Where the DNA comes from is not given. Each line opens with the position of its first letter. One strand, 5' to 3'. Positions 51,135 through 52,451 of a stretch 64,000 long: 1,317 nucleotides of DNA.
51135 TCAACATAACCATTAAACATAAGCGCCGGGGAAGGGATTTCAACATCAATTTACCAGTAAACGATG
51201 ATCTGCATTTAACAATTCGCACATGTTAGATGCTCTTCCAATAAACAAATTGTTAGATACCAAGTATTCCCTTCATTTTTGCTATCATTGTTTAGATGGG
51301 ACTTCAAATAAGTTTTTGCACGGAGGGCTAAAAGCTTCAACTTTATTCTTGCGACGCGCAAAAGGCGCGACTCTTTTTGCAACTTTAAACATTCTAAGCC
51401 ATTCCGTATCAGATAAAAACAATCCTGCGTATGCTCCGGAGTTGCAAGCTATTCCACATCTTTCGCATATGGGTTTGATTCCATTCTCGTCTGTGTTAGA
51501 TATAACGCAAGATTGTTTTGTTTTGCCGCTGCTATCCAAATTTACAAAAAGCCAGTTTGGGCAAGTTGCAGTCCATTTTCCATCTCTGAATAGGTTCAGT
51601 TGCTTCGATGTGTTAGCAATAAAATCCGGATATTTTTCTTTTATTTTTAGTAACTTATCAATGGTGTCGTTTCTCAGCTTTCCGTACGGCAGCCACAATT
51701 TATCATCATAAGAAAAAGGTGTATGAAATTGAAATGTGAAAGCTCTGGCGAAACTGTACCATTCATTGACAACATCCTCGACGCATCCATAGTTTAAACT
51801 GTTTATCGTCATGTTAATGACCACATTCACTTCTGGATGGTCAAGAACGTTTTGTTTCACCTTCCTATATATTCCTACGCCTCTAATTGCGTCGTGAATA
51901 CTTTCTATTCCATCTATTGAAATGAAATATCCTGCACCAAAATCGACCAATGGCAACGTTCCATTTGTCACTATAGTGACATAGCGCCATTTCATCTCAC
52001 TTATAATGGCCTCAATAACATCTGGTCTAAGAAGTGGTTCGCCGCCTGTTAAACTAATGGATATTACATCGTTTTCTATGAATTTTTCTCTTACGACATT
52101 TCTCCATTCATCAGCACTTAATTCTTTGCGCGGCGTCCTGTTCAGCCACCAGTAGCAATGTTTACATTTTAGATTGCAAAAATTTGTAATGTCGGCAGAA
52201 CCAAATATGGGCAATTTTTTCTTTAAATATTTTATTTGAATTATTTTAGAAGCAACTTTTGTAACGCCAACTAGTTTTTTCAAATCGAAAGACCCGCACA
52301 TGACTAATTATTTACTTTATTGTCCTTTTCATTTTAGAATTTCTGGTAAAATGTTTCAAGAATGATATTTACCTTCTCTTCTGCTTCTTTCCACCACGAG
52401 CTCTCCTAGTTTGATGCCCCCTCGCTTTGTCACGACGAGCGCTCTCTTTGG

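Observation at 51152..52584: Integrase-less cassette (radical SAM enzyme + tiny basic peptide gene) bracketed by a 22-bp direct repeat of the tRNA-Ser 3' end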

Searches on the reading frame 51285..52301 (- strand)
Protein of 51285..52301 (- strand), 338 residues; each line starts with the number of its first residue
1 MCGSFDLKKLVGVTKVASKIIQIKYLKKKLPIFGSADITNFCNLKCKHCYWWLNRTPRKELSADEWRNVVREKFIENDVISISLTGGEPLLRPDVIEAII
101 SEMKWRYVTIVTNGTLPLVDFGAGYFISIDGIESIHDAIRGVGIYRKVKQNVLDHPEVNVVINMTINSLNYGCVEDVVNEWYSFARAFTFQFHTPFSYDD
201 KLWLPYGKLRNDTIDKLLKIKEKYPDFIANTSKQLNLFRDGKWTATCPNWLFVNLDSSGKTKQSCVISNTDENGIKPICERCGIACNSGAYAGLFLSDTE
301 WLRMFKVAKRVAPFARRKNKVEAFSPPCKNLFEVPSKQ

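Call 6: search_protein_families(library=pfam, proteins=[window:51285-52301:-], max_evalue=0.01)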
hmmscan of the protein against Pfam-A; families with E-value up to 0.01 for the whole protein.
window:51285-52301:- (338 aa): 2 families
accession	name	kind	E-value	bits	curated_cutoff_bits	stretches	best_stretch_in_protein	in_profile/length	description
PF04055.27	Radical_SAM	-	4.6e-16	59.9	29.5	1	38-152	3-133/166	Radical SAM superfamily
PF13353.11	Fer4_12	-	5.5e-05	23.9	22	1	42-108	15-82/137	4Fe-4S single cluster domain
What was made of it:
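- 51285..52301 (-): Radical SAM enzyme of the SPASM/twitch type. It has CxxxCxxC (C42, C46, C49) plus four invariant C-terminal Cys (C247, C265, C279, C282). The last ~17 residues are a read-through tail absent from relatives. Pfam PF04055 (call 6).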

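Call 7: search_protein_families(library=ncbifam, proteins=[window:51285-52301:-], max_evalue=0.1)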
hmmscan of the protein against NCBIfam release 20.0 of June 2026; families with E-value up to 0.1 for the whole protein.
window:51285-52301:- (338 aa): 71 families (the best 25 are shown)
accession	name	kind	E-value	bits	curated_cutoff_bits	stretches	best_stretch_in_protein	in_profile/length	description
TIGR03961.1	rSAM_PTO1314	hypoth_equivalog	1.1e-23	84.1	306.05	1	27-270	18-268/332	PTO1314 family radical SAM protein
TIGR04403.1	rSAM_skfB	equivalog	1.7e-16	60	300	1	26-190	98-272/402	sporulation killing factor system radical SAM maturase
TIGR04250.1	SCM_rSAM_ScmE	equivalog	2.9e-16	59.4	400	1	37-177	8-161/358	SynChlorMet cassette radical SAM/SPASM protein ScmE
TIGR04054.1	rSAM_NirJ1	equivalog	6.3e-16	58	650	1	37-178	41-194/387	putative heme d1 biosynthesis radical SAM protein NirJ1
TIGR02668.1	moaA_archaeal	equivalog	9.7e-14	51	325.25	1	38-116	16-96/303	GTP 3',8-cyclase MoaA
TIGR04546.1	rSAM_ahbC_deAc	equivalog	1.2e-12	47.4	650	1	15-174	25-193/390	12,18-didecarboxysiroheme deacetylase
TIGR04051.1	rSAM_NirJ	equivalog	1.2e-12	47.4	515.45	1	39-165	9-147/354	heme d1 biosynthesis radical SAM protein NirJ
NF050035.1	rSAM_WgK_link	exception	1.5e-12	47.2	650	1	31-179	8-166/367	radical SAM/SPASM peptide maturase WgkB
TIGR04082.1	rSAM_for_selen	equivalog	8.9e-12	44.5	350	1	37-222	204-400/516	thio(seleno)oxazole modification radical SAM maturase SbtM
NF049973.1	radical_Rv1681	equivalog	3.7e-11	42.6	380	1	39-116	78-156/326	Rv1681 family radical SAM protein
NF038283.1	viperin_w_prok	equivalog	4.3e-11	42.5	180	1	38-116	8-94/281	viperin family antiviral radical SAM protein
TIGR02666.1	moaA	equivalog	5.5e-11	42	284.05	1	38-116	16-102/336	GTP 3',8-cyclase MoaA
TIGR04084.1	rSAM_AF0577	subfamily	5.8e-11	41.9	225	1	39-167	4-139/347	TIGR04084 family radical SAM/SPASM domain-containing protein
TIGR04545.1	rSAM_ahbD_hemeb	equivalog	5.9e-11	42.4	500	1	37-178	5-159/339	heme b synthase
NF001199.0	PRK00164.2-1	equivalog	1.4e-10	40.9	231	1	37-116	17-98/308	GTP 3',8-cyclase MoaA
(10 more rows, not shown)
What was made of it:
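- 51285..52301 (-): The best NCBIfam match is TIGR03961 at 84 bits against a cut-off of 306 (call 7).
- On NCBIfam TIGR03961 (PTO1314 family): 84 bits (call 7).
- On Prokaryotic viperin (pVip) defence: NCBIfam viperin scores 42.5 bits against a cut-off of 180 (call 7).
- Closest known: NCBIfam TIGR03961, the 'PTO1314 family radical SAM protein'. Same: It is the best-scoring curated family and covers residues 27-270 (call 7).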

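Call 8: find_homologous_proteins(query=window:51285-52301:-)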
Query window:51285-52301:- (338 aa): 1933 proteins with E <= 0.001 among 4383 candidates; the best 120 are listed.
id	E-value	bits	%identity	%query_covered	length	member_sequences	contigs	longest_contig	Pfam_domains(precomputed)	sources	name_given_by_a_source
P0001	8.8e-194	661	85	98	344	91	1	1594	PF04055.28,PF13353.12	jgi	jgi:MoaA/NifB/PqqE/SkfB family radical SAM enzyme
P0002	4.0e-192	656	86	96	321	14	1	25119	PF04055.28,PF13353.12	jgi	-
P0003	9.3e-186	635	85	93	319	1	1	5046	PF04055.28,PF13353.12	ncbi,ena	ncbi:MAG: radical SAM protein [Fervidobacterium sp.]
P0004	7.3e-185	632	84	93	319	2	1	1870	PF04055.28,PF13353.12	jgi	-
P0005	3.3e-184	630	85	93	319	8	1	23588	PF04055.28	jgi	-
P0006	9.1e-184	628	82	92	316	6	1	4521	PF04055.28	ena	-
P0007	3.9e-183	626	82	93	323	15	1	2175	PF04055.28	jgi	jgi:MoaA/NifB/PqqE/SkfB family radical SAM enzyme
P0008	1.5e-182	624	83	94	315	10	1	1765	PF04055.28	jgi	jgi:MoaA/NifB/PqqE/SkfB family radical SAM enzyme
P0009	6.3e-182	622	83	91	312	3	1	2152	PF04055.28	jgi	-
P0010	1.0e-181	622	82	93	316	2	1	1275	PF04055.28,PF13353.12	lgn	-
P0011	3.2e-181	620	80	95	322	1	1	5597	PF04055.28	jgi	jgi:MoaA/NifB/PqqE/SkfB family radical SAM enzyme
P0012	5.4e-179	613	82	92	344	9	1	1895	PF04055.28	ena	-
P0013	2.7e-177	607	82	92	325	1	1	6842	PF04055.28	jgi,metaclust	metaclust:\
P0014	5.1e-174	596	79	93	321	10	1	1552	PF04055.28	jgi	-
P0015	1.6e-173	595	77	94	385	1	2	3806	PF04055.28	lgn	-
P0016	5.4e-173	593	79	92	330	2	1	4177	PF04055.28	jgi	jgi:MoaA/NifB/PqqE/SkfB family radical SAM enzyme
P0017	2.7e-172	591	76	96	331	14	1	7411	PF04055.28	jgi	jgi:MoaA/NifB/PqqE/SkfB family radical SAM enzyme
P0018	3.3e-172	590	77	93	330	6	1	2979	PF04055.28,PF13353.12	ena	-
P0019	3.7e-172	590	81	88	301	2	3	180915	PF04055.28,PF13353.12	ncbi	ncbi:MAG: radical SAM protein [Candidatus Bathyarchaeia archaeon]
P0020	6.4e-172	589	77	92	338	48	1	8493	PF04055.28,PF13353.12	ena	-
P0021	6.9e-172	589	77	91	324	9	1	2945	PF04055.28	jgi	jgi:MoaA/NifB/PqqE/SkfB family radical SAM enzyme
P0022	2.6e-171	587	79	91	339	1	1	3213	PF04055.28,PF13353.12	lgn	-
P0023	1.2e-168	579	75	96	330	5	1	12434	PF04055.28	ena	-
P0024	3.1e-168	577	76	91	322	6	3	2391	PF04055.28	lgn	-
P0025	6.9e-166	569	75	91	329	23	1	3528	PF04055.28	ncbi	-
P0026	1.1e-165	569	74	94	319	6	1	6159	PF04055.28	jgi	jgi:MoaA/NifB/PqqE/SkfB family radical SAM enzyme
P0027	1.2e-164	565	74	93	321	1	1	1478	PF04055.28,PF13353.12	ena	-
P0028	2.8e-164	564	73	93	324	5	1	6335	PF04055.28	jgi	-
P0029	1.7e-163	562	73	92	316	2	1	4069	PF04055.28,PF13353.12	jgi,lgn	jgi:hypothetical protein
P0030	8.3e-163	559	71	93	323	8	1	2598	PF04055.28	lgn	-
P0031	1.8e-162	558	73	91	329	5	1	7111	PF04055.28,PF13353.12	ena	-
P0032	1.0e-161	556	71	93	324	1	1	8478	PF04055.28,PF13353.12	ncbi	ncbi:MAG: radical SAM protein [Candidatus Odinarchaeia archaeon]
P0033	1.9e-157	542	71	92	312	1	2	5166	PF04055.28,PF13353.12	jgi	jgi:MoaA/NifB/PqqE/SkfB family radical SAM enzyme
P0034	1.3e-155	536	68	93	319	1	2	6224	PF04055.28,PF13353.12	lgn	-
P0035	1.6e-154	532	70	91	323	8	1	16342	PF04055.28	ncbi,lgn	ncbi:MAG: radical SAM protein [Promethearchaeota archaeon]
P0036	2.1e-151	522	67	93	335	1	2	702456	PF04055.28,PF13353.12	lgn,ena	-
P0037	1.6e-148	512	68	89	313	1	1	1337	PF04055.28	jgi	jgi:MoaA/NifB/PqqE/SkfB family radical SAM enzyme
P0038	2.5e-148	512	81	77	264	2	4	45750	PF04055.28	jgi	-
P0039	8.0e-148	510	67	91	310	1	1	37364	PF04055.28,PF13353.12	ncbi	-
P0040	6.4e-144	497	65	92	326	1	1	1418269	PF04055.28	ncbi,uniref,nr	ncbi:MAG: radical SAM protein [Candidatus Odinarchaeum yellowstonii]|uniref:Radical SAM protein n=1 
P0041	2.6e-142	492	66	89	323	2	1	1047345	PF04055.28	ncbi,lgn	-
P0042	7.1e-142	491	63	92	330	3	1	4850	PF04055.28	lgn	-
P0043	4.0e-140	485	63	91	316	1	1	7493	PF04055.28,PF13353.12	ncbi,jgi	ncbi:MAG: radical SAM protein [Candidatus Odinarchaeia archaeon]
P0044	4.9e-138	478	74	79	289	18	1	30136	PF04055.28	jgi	jgi:MoaA/NifB/PqqE/SkfB family radical SAM enzyme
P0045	8.4e-135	467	78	74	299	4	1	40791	PF04055.28,PF13353.12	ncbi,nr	ncbi:MAG: radical SAM protein [Candidatus Bathyarchaeota archaeon]|nr:radical SAM protein [Candidatu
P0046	1.3e-132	460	76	76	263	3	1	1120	PF04055.28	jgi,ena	-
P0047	1.7e-120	420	76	68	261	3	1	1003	PF04055.28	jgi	jgi:MoaA/NifB/PqqE/SkfB family radical SAM enzyme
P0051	5.6e-107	376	73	64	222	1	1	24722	PF04055.28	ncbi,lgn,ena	-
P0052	1.8e-105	371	53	87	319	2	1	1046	PF04055.28,PF13353.12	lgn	-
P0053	9.6e-105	368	50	90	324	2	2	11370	PF04055.28,PF13353.12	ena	-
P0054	6.4e-104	366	52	87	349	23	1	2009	PF04055.28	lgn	-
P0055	5.6e-103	363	51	90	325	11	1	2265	PF04055.28,PF13353.12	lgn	-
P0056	1.2e-101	358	53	87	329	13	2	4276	PF04055.28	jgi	-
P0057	9.0e-98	345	52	86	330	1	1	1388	PF04055.28,PF13353.12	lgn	-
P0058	1.4e-93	332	49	86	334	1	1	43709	PF04055.28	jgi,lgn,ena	-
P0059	1.8e-93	331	50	87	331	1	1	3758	PF04055.28,PF13353.12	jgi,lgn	jgi:MoaA/NifB/PqqE/SkfB family radical SAM enzyme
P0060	3.7e-93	330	48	89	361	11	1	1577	PF04055.28,PF13353.12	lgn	-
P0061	2.5e-92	328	51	85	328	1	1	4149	PF04055.28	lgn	-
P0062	4.6e-90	320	48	85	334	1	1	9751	PF04055.28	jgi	-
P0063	1.5e-89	318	51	84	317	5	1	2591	PF04055.28,PF13353.12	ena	-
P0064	3.5e-89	317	51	85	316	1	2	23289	PF04055.28,PF13353.12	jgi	-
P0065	8.3e-88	313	50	86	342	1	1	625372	PF04055.28,PF13353.12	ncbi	-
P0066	2.0e-87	311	49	87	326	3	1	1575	PF04055.28,PF13353.12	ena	-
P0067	3.1e-87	311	49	87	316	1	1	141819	PF04055.28,PF13353.12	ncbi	-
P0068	8.2e-87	309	49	82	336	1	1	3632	PF04055.28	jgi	jgi:MoaA/NifB/PqqE/SkfB family radical SAM enzyme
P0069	4.3e-86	307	46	83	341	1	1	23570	PF04055.28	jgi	-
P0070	9.3e-86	306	49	86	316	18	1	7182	PF04055.28,PF13353.12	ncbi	ncbi:MAG: radical SAM protein [Thermoplasmatota archaeon]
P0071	1.5e-84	302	47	86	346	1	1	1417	PF04055.28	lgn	-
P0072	4.8e-83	297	50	83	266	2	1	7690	PF04055.28,PF13353.12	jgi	-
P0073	2.6e-82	295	46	91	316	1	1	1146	PF04055.28,PF13353.12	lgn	-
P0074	3.1e-82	294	48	81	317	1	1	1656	PF04055.28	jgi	jgi:pyruvate-formate lyase-activating enzyme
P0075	5.2e-82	294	48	80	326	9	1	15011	PF04055.28,PF13353.12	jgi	jgi:hypothetical protein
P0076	6.1e-82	293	47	83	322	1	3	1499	PF04055.28,PF13353.12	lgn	-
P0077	6.7e-82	293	48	80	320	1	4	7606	PF04055.28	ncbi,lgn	ncbi:MAG: radical SAM protein [Nitrososphaerales archaeon]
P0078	7.2e-82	293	47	83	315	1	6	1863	PF04055.28,PF13353.12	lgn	-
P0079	8.3e-82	293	45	83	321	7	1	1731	PF04055.28,PF13353.12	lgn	-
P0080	1.8e-81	292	46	83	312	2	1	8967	PF04055.28,PF13353.12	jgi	jgi:Fe-coproporphyrin III synthase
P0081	1.2e-80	289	45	83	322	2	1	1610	PF04055.28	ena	-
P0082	1.3e-80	289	47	81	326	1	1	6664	PF04055.28,PF13353.12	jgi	jgi:Fe-coproporphyrin III synthase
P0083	1.3e-80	289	46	83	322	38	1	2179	PF04055.28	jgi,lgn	jgi:Fe-coproporphyrin III synthase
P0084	1.5e-80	289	47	81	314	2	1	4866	PF04055.28,PF13353.12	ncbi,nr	ncbi:MAG: radical SAM protein [Thermoproteota archaeon]|nr:radical SAM protein [Thermoproteota archa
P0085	1.6e-80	289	45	83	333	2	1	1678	PF04055.28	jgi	jgi:MoaA/NifB/PqqE/SkfB family radical SAM enzyme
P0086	1.8e-80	289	45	80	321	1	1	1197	PF04055.28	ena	-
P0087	1.8e-80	289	48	81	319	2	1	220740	PF04055.28,PF13353.12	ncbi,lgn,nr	ncbi:MAG: radical SAM protein [Candidatus Nitrosocaldaceae archaeon]|nr:MAG: radical SAM protein [Ca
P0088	2.6e-80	288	48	80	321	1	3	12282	PF04055.28,PF13353.12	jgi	jgi:MoaA/NifB/PqqE/SkfB family radical SAM enzyme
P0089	2.9e-80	288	47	81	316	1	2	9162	PF04055.28,PF13353.12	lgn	-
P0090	3.0e-80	288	44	80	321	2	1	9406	PF04055.28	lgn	-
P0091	3.7e-80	288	45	83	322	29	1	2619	PF04055.28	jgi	jgi:MoaA/NifB/PqqE/SkfB family radical SAM enzyme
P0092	3.8e-80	288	45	80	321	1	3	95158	PF04055.28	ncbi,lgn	-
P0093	4.2e-80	287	45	83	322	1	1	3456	PF04055.28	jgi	jgi:Fe-coproporphyrin III synthase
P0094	4.7e-80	287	46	80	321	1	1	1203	PF04055.28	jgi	jgi:MoaA/NifB/PqqE/SkfB family radical SAM enzyme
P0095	5.0e-80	287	46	83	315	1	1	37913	PF04055.28,PF13353.12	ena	-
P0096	5.1e-80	287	45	83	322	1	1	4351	PF04055.28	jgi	jgi:MoaA/NifB/PqqE/SkfB family radical SAM enzyme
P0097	7.0e-80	287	45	83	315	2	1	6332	PF04055.28,PF13353.12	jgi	jgi:sulfatase maturation enzyme AslB (radical SAM superfamily)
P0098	9.6e-80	286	47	80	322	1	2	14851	PF04055.28,PF13353.12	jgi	jgi:sulfatase maturation enzyme AslB (radical SAM superfamily)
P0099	9.7e-80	286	44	83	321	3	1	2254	PF04055.28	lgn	-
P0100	9.8e-80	286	46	83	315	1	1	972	PF04055.28,PF13353.12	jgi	jgi:Fe-coproporphyrin III synthase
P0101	9.9e-80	286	45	83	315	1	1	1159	PF04055.28,PF13353.12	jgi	jgi:Fe-coproporphyrin III synthase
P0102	9.9e-80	286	45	83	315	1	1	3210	PF04055.28,PF13353.12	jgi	jgi:Fe-coproporphyrin III synthase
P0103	1.0e-79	286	47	80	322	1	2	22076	PF04055.28,PF13353.12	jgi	jgi:hypothetical protein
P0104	1.1e-79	286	47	80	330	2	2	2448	PF04055.28,PF13353.12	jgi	jgi:Fe-coproporphyrin III synthase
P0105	1.1e-79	286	47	79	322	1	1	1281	PF04055.28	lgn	-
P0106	1.1e-79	286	47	80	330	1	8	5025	PF04055.28,PF13353.12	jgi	jgi:Fe-coproporphyrin III synthase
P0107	1.1e-79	286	47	80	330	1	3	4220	PF04055.28,PF13353.12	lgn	-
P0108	1.1e-79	286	47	80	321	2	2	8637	PF04055.28,PF13353.12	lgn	-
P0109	1.3e-79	286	46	83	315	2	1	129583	PF04055.28,PF13353.12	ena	-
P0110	1.4e-79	286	46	83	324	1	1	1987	PF04055.28,PF13353.12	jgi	jgi:hypothetical protein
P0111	1.5e-79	286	47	80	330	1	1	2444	PF04055.28,PF13353.12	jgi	jgi:Fe-coproporphyrin III synthase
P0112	1.5e-79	286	45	82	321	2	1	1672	PF04055.28,PF13353.12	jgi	jgi:MoaA/NifB/PqqE/SkfB family radical SAM enzyme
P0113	1.6e-79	285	47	80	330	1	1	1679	PF04055.28,PF13353.12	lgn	-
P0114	1.6e-79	285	46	83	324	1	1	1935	PF04055.28,PF13353.12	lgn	-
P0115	1.7e-79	285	45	83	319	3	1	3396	PF04055.28,PF13353.12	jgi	jgi:MoaA/NifB/PqqE/SkfB family radical SAM enzyme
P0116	2.0e-79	285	46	83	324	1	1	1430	PF04055.28,PF13353.12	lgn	-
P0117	2.1e-79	285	46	83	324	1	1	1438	PF04055.28,PF13353.12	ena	-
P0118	2.2e-79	285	47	81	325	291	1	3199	PF04055.28,PF13353.12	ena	-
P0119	2.4e-79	285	44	83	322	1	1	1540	PF04055.28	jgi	jgi:MoaA/NifB/PqqE/SkfB family radical SAM enzyme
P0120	2.5e-79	285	43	83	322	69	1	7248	PF04055.28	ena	-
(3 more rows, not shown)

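Call 9: find_encoding_contigs(protein=P0002, flank=6000, max_places=4)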
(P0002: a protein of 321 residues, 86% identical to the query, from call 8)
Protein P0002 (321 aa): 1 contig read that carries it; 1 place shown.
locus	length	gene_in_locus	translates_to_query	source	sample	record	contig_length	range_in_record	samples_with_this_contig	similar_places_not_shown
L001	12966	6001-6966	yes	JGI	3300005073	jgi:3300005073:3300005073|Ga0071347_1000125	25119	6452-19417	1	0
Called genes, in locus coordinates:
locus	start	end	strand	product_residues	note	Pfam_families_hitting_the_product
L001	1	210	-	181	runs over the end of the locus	PF00149:Metallophos (faint), PF12850:Metallophos_2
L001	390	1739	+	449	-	PF04389:Peptidase_M28, PF01546:Peptidase_M20, PF07687:M20_dimer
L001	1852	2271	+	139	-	PF12675:DUF3795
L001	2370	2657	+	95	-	PF00467:KOW (weak)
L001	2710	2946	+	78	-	PF08068:DKCLD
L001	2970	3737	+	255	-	PF01509:TruB_N, PF21238:Pus10_C (weak), PF16198:TruB_C_2, PF01472:PUA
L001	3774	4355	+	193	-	PF05175:MTS, PF06325:PrmA (weak), PF13649:Methyltransf_25, PF13847:Methyltransf_31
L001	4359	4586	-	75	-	PF11391:DUF2798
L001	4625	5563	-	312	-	PF01699:Na_Ca_ex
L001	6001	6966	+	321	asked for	PF04055:Radical_SAM, PF13353:Fer4_12 (faint)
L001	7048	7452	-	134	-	-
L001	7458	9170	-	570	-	PF03484:B5, PF01409:tRNA-synt_2d (faint), PF17759:tRNA_synthFbeta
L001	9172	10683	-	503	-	PF01409:tRNA-synt_2d, PF00152:tRNA-synt_2 (faint)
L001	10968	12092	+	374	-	PF00579:tRNA-synt_1b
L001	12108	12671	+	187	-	PF01613:Flavin_Reduct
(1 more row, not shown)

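Call 10: find_encoding_contigs(protein=P0019, flank=6000, max_places=4)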
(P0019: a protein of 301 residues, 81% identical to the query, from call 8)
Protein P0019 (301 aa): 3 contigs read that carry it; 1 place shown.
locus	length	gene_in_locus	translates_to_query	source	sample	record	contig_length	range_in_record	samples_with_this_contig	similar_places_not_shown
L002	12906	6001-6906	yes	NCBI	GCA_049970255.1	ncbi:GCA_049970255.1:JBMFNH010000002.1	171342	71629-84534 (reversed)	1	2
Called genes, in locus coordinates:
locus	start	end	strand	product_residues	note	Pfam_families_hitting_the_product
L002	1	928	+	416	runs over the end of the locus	PF01637:ATPase_2 (weak), PF13191:AAA_16 (weak), PF00004:AAA (weak), PF13401:AAA_22, PF22606:Cdc6-ORC-like_ATPase_lid, PF22703:Cdc6_lid, PF09079:WHD_Cdc6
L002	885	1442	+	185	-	PF01949:Endo_dU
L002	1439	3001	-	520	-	PF00149:Metallophos, PF04042:DNA_pol_E_B, PF12850:Metallophos_2 (weak)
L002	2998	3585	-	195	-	PF04250:DUF429 (weak)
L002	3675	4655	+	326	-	PF01895:PhoU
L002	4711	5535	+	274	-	PF01048:PNP_UDP_1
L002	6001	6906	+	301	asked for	PF04055:Radical_SAM, PF13353:Fer4_12 (faint)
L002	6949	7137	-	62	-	-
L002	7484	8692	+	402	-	PF01769:MgtE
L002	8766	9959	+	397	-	PF01895:PhoU, PF02080:TrkA_C, PF01895:PhoU, PF02080:TrkA_C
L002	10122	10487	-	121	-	PF08510:PIG-P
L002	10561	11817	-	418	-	PF05221:AdoHcyase, PF00670:AdoHcyase_NAD, PF02826:2-Hacid_dh_C (weak), PF07991:KARI_N (weak)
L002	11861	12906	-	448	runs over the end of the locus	PF01979:Amidohydro_1, PF07969:Amidohydro_3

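Call 11: find_encoding_contigs(protein=P0005, flank=6000, max_places=4)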
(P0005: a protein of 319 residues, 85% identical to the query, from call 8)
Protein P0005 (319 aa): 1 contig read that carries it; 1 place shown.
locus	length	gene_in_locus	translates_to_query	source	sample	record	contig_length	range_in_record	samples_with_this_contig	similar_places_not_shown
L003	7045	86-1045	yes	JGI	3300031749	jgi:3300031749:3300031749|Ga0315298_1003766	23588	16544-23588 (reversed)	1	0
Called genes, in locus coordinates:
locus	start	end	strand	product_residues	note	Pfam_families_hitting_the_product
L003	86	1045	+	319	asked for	PF04055:Radical_SAM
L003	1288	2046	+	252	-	PF01381:HTH_3 (faint), PF00156:Pribosyltran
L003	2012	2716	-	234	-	-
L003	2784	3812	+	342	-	PF01008:IF-2B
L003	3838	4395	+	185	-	PF02778:tRNA_int_endo_N, PF01974:tRNA_int_endo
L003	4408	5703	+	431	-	PF13393:tRNA-synt_His, PF00587:tRNA-synt_2b, PF03129:HGTP_anticodon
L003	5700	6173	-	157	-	PF03657:UPF0113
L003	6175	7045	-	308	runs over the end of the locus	PF17125:Methyltr_RsmF_N (weak), PF01728:FtsJ (weak), PF01189:Methyltr_RsmB-F, PF13847:Methyltransf_31, PF10354:BMT5-like (weak)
